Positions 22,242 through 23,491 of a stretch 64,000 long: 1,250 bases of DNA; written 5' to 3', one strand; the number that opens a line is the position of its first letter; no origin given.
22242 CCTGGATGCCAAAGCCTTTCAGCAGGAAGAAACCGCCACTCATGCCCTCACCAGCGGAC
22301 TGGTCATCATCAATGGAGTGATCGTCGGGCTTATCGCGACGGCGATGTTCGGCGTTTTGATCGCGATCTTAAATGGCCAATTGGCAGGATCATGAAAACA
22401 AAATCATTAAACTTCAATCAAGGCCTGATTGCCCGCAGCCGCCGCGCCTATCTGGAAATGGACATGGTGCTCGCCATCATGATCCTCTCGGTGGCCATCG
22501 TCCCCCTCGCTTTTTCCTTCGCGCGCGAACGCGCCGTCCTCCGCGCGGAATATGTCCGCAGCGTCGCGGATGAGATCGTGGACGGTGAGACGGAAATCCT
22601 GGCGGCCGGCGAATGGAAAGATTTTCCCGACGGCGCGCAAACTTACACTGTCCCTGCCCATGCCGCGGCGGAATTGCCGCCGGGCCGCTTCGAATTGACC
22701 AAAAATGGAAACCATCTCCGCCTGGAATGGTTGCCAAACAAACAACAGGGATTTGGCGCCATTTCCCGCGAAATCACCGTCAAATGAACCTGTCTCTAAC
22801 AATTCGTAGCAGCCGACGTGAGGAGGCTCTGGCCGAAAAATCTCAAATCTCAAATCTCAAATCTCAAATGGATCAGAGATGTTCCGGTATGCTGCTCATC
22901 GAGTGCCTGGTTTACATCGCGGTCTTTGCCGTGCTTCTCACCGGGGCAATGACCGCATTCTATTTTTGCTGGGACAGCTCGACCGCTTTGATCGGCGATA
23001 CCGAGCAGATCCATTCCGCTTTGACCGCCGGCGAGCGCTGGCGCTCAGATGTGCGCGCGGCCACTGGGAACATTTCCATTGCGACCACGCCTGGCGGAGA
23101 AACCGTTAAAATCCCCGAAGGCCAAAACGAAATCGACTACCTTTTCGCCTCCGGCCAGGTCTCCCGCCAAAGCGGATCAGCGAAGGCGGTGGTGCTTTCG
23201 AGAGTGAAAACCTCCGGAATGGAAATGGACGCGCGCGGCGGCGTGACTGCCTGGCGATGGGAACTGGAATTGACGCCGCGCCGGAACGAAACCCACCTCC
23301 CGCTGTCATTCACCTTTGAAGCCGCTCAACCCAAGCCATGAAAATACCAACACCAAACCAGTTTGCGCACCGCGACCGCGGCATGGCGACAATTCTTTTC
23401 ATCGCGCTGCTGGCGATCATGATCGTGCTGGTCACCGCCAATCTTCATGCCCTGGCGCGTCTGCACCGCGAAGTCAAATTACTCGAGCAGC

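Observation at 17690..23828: Compact ECF-sigma-linked secretion or pilus-like operon with one GspE, two GspF paralogues and four miniature pilin-like genes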

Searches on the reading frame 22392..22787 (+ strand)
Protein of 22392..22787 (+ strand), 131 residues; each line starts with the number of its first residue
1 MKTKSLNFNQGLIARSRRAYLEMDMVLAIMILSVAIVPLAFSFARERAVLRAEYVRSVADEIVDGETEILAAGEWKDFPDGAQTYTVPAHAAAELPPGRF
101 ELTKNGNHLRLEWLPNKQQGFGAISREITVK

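Call 3: search_protein_families(library=pfam, proteins=[window:22392-22787:+], max_evalue=0.1)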
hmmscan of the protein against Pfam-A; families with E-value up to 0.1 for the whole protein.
window:22392-22787:+ (131 aa): 0 families

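Call 4: search_protein_families(library=ncbifam, proteins=[window:22392-22787:+], max_evalue=0.1)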
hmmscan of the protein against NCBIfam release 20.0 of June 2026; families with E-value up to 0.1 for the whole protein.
window:22392-22787:+ (131 aa): 0 families

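Call 48: find_homologous_proteins(query=window:22392-22784:+, max_evalue=0.001)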
Query window:22392-22784:+ (131 aa): 757 proteins with E <= 0.001 among 794 candidates; the best 120 are listed.
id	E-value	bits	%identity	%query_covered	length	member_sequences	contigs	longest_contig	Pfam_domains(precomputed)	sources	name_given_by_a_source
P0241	4.9e-79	280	100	100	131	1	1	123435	-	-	-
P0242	5.9e-62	225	82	100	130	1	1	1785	-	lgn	-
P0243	1.9e-61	224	80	100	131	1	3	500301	-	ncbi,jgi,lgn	ncbi:MAG TPA: hypothetical protein VGI03_06805 [Verrucomicrobiae bacterium]|jgi:hypothetical protein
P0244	3.8e-50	187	70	100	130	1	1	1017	-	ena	-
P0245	1.3e-49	185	66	100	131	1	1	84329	-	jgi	jgi:hypothetical protein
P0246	4.7e-49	184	68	100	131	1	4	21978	-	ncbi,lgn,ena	ncbi:MAG: hypothetical protein ACLQSR_00480 [Limisphaerales bacterium]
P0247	8.5e-49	183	69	100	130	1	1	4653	-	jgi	jgi:hypothetical protein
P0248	8.9e-49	183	67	100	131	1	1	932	-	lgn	-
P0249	9.4e-49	183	71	89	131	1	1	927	-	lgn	-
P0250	2.5e-48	181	69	100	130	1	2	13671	-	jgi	jgi:hypothetical protein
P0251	3.1e-48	181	71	90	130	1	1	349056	-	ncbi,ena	-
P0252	4.1e-48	180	67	100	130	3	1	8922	-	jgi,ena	jgi:hypothetical protein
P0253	4.3e-48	180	66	100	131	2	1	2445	-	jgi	jgi:hypothetical protein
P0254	8.4e-48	179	70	88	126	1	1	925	-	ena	-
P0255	9.7e-48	179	70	89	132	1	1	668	-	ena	-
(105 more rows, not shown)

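Call 54: predict_structure(alignment_id=A5)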
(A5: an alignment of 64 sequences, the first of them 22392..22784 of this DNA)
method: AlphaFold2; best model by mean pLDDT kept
length: 131 residues; sequences in the alignment: 64
mean_pLDDT: 80.4   pTM: 0.57
mean pLDDT of the five models: 80.4, 78.0, 77.8, 75.2, 70.9
residues with pLDDT >= 90: 17; 70-90: 89; 50-70: 20; < 50: 5
segments of 3 or more residues with pLDDT < 50: 1-4
pLDDT, mean of each block of 10 residues (from residue 1): 46 67 92 92 88 86 87 83 80 78 89 78 81 76
secondary structure, 60 per line:
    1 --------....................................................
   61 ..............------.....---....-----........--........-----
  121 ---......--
elements in order: H9-74 E81-85 H89-92 E98-105 E108-115 E124-129

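Call 57: fold_search(model_id=the predicted structure, library=pdb)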
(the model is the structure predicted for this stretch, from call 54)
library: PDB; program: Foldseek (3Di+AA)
matches with E <= 10: 756; with E <= 0.001: 0
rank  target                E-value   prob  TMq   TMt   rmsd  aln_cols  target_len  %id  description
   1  9laa_A                3.2e-01  0.33  0.26  0.27  13.6        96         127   11  Cryo-EM structure of Shewanella oneidensis MR-1 PilA pili. (released 2026-01-07)
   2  6e5w_A                3.4e-01  0.44  0.24  0.24   6.6        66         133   14  Crystal structure of human cellular retinol binding protein 3 in complex with abnormal-cannabidiol (abn-CBD) (released 2019-02-13)
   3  3stn                  4.2e-01  0.23  0.21  0.22   5.6        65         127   18  Structure of human LFABP (apo-LFABP) (released 2011-08-10)
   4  5cyb                  4.4e-01  0.80  0.27  0.38   2.5        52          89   15  Structure of a lipocalin lipoprotein affecting virulence in Streptococcus pneumoniae (released 2016-09-14)
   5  8gdm                  4.7e-01  0.41  0.25  0.24   5.2        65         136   15  Crystal structure of human cellular retinol binding protein 1 in complex with {[3-(diphenylmethyl)-1,2,4-oxadiazol-5-yl] (released 2023-10-04)
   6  5lje                  5.3e-01  0.35  0.24  0.23   6.7        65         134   14  Crystal structure of holo human CRBP1/K40L,Q108L mutant (released 2017-01-18)
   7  7o0j                  5.3e-01  0.18  0.21  0.22   5.8        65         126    9  High resolution structure of recombinant chichen liver Bile Acid Binding Protein (cL-BABP) (released 2021-05-12)
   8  5ljd                  5.7e-01  0.35  0.24  0.24   5.2        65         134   15  Crystal structure of holo human CRBP1/K40L mutant (released 2017-01-18)
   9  2qo5                  5.7e-01  0.14  0.22  0.22   4.7        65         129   15  Crystal structure of the cysteine 91 threonine mutant of zebrafish liver bile acid-binding protein complexed with cholic (released 2007-07-31)
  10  2ft9                  6.4e-01  0.18  0.22  0.23   5.0        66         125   18  Crystal structure of axolotl (Ambystoma mexicanum) liver bile acid-binding protein bound to cholic acid (released 2006-04-11)
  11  9bcb_A                7.3e-01  0.33  0.24  0.23   6.2        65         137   14  Crystal structure of human cellular retinol binding protein 3 in complex with C11 TopFluor MG (released 2024-04-17)
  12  3nje_A                7.3e-01  0.18  0.22  0.20   3.8        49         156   12  Structure of the Minor Pseudopilin XcpW from the Pseudomonas aeruginosa Type II Secretion System (released 2011-02-02)
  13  5h9a                  7.8e-01  0.25  0.24  0.23   5.7        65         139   14  Crystal structure of the Apo form of human cellular retinol binding protein 1 (released 2016-03-02)
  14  2l67_MODEL_1_A        8.3e-01  0.15  0.20  0.21   6.1        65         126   20  Solution Structure of Human Apo L-FABP (released 2011-11-23)
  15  1ggl_A                8.8e-01  0.25  0.24  0.23   6.8        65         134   14  HUMAN CELLULAR RETINOL BINDING PROTEIN III (released 2001-03-07)
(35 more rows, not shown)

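Call 72: search_solved_structures(query=A5, max_evalue=10)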
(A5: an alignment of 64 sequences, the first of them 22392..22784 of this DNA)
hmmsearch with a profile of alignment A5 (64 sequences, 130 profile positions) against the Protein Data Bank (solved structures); distinct sequences matched with E-value up to 10: 0.

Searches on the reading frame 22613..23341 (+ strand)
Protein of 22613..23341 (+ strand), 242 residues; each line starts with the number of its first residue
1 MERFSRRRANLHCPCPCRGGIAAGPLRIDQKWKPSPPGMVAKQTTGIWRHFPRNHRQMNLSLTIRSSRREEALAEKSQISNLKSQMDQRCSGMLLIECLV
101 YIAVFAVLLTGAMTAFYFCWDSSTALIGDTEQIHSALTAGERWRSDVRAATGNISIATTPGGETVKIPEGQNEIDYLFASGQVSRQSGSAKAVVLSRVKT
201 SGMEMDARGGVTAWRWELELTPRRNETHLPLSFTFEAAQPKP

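Call 3: search_protein_families(library=pfam, proteins=[window:22613-23341:+], max_evalue=0.1)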
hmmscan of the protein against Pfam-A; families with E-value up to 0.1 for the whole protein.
window:22613-23341:+ (242 aa): 2 families
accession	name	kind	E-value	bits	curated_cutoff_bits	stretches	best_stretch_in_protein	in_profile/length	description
PF07963.17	N_methyl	-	0.018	15.1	21.2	1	95-113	9-27/27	Prokaryotic N-terminal methylation motif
PF20975.2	DGCcoil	-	0.061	12.9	26.7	1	53-94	285-326/359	DGC-associated coil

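Call 4: search_protein_families(library=ncbifam, proteins=[window:22613-23341:+], max_evalue=0.1)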
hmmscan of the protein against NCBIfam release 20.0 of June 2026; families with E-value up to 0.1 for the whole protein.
window:22613-23341:+ (242 aa): 1 family
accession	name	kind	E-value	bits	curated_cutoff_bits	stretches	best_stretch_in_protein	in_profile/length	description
NF033207.2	midcut_by_XrtH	subfamily_domain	0.073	13.1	45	0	136-192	81-137/175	midcut-by-XrtH protein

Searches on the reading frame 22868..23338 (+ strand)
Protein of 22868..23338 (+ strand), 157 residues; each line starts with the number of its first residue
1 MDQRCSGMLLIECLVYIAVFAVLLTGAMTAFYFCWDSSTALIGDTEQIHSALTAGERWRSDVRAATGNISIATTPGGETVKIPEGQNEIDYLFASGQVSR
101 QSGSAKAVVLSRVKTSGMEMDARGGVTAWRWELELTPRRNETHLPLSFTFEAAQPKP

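Call 40: find_homologous_proteins(query=window:22868-23338:+, max_evalue=0.001)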
Query window:22868-23338:+ (157 aa): 918 proteins with E <= 0.001 among 1008 candidates; the best 120 are listed.
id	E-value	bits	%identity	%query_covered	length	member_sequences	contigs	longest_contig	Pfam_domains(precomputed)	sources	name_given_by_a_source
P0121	1.1e-93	329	100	96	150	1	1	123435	-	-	-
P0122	1.3e-81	290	84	98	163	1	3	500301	-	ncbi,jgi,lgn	ncbi:MAG TPA: hypothetical protein VGI03_06810 [Verrucomicrobiae bacterium]|jgi:hypothetical protein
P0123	5.8e-74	265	76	99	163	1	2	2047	-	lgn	-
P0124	3.9e-72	259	78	96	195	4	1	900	-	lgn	-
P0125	8.2e-72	258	79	94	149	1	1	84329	-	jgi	jgi:hypothetical protein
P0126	1.5e-69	251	77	96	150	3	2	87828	-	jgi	jgi:hypothetical protein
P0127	3.9e-69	249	74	98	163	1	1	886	-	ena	-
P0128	8.8e-68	245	75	94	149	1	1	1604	-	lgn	-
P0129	8.9e-68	245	72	99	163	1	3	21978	-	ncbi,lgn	ncbi:MAG: type II secretion system protein J [Limisphaerales bacterium]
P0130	1.8e-65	237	73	91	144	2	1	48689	-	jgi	jgi:hypothetical protein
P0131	7.7e-60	219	68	99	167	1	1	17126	-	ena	-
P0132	8.3e-59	216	66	99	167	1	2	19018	-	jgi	jgi:hypothetical protein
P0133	1.2e-58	215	67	94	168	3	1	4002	-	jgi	-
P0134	2.2e-58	214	67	99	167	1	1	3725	-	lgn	-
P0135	4.5e-58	213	65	99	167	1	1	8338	-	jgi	jgi:hypothetical protein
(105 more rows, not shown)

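Call 46: predict_structure(alignment_id=A4)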
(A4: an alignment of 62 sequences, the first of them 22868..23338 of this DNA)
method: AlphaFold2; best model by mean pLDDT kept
length: 157 residues; sequences in the alignment: 62
mean_pLDDT: 88.1   pTM: 0.74
mean pLDDT of the five models: 88.1, 86.5, 84.6, 83.3, 83.1
residues with pLDDT >= 90: 97; 70-90: 48; 50-70: 10; < 50: 2
segments of 3 or more residues with pLDDT < 50: none
pLDDT, mean of each block of 10 residues (from residue 1): 66 92 95 87 87 96 92 88 93 94 93 92 83 87 83 80
secondary structure, 60 per line:
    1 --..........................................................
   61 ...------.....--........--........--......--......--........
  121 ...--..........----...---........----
elements in order: H3-63 E70-74 E77-84 E87-94 E97-102 E105-110 E113-123 E126-135 E146-153

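Call 50: fold_search(model_id=the predicted structure, library=pdb)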
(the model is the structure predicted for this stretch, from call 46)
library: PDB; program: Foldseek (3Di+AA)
matches with E <= 10: 705; with E <= 0.001: 0
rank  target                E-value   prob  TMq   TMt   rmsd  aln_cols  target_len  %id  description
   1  3cfi_K                2.1e-02  1.00  0.48  0.49   5.3       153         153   14  Nanobody-aided structure determination of the EPSI:EPSJ pseudopilin heterdimer from Vibrio Vulnificus (released 2009-01-13)
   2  3cfi_B                2.3e-02  1.00  0.51  0.50   5.6       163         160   12  Nanobody-aided structure determination of the EPSI:EPSJ pseudopilin heterdimer from Vibrio Vulnificus (released 2009-01-13)
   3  3cfi_E                2.7e-02  1.00  0.53  0.52   4.7       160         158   12  Nanobody-aided structure determination of the EPSI:EPSJ pseudopilin heterdimer from Vibrio Vulnificus (released 2009-01-13)
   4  4zjm_B                4.0e-02  0.77  0.20  0.26   9.3       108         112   11  Crystal Structure of Mycobacterium tuberculosis LpqH (Rv3763) (released 2015-05-13)
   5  7fds_B                4.0e-02  0.38  0.17  0.21  10.9       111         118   10  High resolution crystal structure of LpqH from Mycobacterium tuberculosis (released 2021-12-15)
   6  5bw0_C                4.7e-02  1.00  0.51  0.51   4.2       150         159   11  The crystal structure of minor pseudopilin binary complex of XcpV and XcpW from the Type 2 secretion system of Pseudom (released 2016-07-20)
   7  4zjm_A                4.7e-02  0.84  0.22  0.29   9.1        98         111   12  Crystal Structure of Mycobacterium tuberculosis LpqH (Rv3763) (released 2015-05-13)
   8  5bw0_G                4.9e-02  1.00  0.53  0.52   4.2       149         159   10  The crystal structure of minor pseudopilin binary complex of XcpV and XcpW from the Type 2 secretion system of Pseudom (released 2016-07-20)
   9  5vtm_W                5.5e-02  1.00  0.48  0.47   5.9       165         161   11  The crystal structure of minor pseudopilin ternary complex of XcpVWX from the Type 2 secretion system of Pseudomonas a (released 2018-05-23)
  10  3nje_A                5.8e-02  1.00  0.51  0.51   4.8       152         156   10  Structure of the Minor Pseudopilin XcpW from the Pseudomonas aeruginosa Type II Secretion System (released 2011-02-02)
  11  3cfi_H                6.1e-02  1.00  0.51  0.51   5.0       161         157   14  Nanobody-aided structure determination of the EPSI:EPSJ pseudopilin heterdimer from Vibrio Vulnificus (released 2009-01-13)
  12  9a1f_S                6.1e-02  1.00  0.62  0.51   6.1       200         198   14  Integrative structure of the XcpGHIJK pseudo pilus filament model of a type II secretion system (released 2021-06-18)
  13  4zjm_E                7.2e-02  0.77  0.22  0.28   9.2        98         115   12  Crystal Structure of Mycobacterium tuberculosis LpqH (Rv3763) (released 2015-05-13)
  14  2qm4_D                7.6e-02  0.41  0.22  0.17  12.0       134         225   11  Crystal structure of human XLF/Cernunnos, a non-homologous end-joining factor (released 2007-12-11)
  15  4zjm_F                1.0e-01  0.51  0.20  0.25   9.7       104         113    9  Crystal Structure of Mycobacterium tuberculosis LpqH (Rv3763) (released 2015-05-13)
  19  5bw0_A                1.6e-01  0.99  0.48  0.50   4.7       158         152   11  The crystal structure of minor pseudopilin binary complex of XcpV and XcpW from the Type 2 secretion system of Pseudom (released 2016-07-20)
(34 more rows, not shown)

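Call 73: search_solved_structures(query=A4, max_evalue=10)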
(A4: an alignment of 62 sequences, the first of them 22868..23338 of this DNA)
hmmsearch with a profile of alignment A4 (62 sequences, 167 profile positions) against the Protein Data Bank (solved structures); distinct sequences matched with E-value up to 10: 4.
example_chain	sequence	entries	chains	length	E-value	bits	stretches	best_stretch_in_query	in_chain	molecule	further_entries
7qld_B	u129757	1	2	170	0.27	14.1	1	56-129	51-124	S-layer protein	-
7qle_A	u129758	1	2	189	0.39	13.5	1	55-121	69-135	S-layer protein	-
5cwl_A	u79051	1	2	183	1.1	12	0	105-146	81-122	Designed helical repeat protein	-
9rpl_A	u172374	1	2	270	1.2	11.9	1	56-121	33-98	S-layer protein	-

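Call 95: find_encoding_contigs(protein=P0122, flank=8000, max_places=1)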
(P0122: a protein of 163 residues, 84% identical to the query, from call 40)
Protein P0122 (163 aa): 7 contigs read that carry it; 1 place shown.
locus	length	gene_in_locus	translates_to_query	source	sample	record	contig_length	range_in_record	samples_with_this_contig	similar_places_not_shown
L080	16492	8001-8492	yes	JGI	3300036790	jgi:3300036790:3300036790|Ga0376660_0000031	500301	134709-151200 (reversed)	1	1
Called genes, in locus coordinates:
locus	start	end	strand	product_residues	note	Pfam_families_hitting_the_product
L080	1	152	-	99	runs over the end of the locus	-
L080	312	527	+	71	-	-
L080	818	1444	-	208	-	PF02230:Abhydrolase_2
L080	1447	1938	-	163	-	PF14376:Haem_bd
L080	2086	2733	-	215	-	-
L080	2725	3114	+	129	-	-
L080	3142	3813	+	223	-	PF07638:Sigma70_ECF (faint), PF04542:Sigma70_r2, PF08281:Sigma70_r4_2, PF04545:Sigma70_r4 (weak)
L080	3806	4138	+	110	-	-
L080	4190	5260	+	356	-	PF00437:T2SSE, PF13191:AAA_16 (weak), PF13604:AAA_30 (faint), PF13401:AAA_22 (weak)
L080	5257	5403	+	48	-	PF07963:N_methyl (weak)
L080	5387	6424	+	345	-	PF00482:T2SSF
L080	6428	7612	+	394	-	PF00482:T2SSF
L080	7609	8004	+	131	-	-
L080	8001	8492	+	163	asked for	-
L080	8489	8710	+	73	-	-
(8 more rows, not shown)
